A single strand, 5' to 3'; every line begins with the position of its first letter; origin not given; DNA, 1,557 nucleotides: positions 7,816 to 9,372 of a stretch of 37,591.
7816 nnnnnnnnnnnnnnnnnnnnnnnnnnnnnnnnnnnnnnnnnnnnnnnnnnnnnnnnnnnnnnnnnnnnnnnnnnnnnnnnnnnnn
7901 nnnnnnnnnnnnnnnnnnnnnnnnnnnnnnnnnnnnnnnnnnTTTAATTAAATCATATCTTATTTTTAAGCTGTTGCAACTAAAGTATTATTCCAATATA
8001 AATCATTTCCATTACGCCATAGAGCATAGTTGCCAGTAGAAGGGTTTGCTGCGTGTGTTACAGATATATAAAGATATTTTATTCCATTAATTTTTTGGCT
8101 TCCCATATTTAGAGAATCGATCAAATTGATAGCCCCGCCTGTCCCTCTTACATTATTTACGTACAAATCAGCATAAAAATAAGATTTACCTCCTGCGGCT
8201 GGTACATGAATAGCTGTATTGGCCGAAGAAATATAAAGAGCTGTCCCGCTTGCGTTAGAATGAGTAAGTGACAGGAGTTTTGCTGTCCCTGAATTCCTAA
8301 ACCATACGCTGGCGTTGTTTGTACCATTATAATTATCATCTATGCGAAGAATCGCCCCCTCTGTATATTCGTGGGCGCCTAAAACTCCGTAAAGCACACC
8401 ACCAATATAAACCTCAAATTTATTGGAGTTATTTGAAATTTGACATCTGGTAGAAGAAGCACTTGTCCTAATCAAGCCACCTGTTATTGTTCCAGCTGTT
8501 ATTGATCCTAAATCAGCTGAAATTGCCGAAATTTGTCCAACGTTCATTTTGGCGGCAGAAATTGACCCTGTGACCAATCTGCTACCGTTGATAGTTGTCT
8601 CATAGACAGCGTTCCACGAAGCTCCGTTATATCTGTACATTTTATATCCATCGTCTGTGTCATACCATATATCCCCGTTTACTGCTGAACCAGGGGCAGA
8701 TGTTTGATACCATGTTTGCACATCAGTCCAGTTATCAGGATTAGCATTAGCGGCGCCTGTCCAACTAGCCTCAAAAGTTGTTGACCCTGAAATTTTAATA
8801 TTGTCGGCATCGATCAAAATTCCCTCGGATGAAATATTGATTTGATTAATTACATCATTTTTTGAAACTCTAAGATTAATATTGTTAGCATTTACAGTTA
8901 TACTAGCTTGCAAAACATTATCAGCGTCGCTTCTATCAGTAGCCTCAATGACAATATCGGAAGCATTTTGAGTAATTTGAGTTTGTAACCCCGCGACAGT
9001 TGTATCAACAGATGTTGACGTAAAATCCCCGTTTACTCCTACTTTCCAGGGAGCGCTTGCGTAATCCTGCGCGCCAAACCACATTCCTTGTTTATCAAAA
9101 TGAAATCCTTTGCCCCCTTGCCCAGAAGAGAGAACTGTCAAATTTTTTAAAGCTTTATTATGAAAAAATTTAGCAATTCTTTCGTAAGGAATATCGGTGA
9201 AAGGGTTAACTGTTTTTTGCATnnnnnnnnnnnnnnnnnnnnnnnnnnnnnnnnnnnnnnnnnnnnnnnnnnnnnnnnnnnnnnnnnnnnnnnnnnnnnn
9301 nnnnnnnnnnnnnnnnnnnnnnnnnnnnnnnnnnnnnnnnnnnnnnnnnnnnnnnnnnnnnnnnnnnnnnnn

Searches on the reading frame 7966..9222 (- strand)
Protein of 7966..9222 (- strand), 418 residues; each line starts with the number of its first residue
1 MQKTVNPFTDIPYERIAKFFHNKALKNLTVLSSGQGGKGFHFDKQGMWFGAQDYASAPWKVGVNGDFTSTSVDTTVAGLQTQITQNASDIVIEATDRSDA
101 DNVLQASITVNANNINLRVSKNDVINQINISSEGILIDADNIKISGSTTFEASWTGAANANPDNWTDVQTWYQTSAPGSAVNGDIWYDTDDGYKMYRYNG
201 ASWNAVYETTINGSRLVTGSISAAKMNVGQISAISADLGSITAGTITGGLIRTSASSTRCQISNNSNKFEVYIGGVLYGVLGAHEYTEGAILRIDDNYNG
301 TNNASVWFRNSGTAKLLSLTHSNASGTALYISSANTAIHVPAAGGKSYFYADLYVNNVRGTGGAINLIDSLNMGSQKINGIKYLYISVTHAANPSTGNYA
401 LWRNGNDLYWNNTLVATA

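Call 10: search_protein_families(library=phrogs, proteins=[window:7966-9222:-], max_evalue=0.001)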
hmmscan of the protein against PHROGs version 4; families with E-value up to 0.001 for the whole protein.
window:7966-9222:- (418 aa): 6 families
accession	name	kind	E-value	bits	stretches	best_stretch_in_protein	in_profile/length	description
phrog_1775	-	head and packaging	2.1e-06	26.6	1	104-150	1174-1220/1609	minor head protein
phrog_11785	-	head and packaging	2.9e-06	27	1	104-156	410-460/770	minor head protein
phrog_12329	-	head and packaging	4.3e-06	26.1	1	64-153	655-740/833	virion structural protein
phrog_1330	-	tail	5.5e-06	25.5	1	80-148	938-1003/1361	tail protein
phrog_18190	-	unknown function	2.3e-05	24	1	78-225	409-559/723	-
phrog_19445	-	head and packaging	0.00034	19.7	1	89-151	727-770/1114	tail tip protein Tal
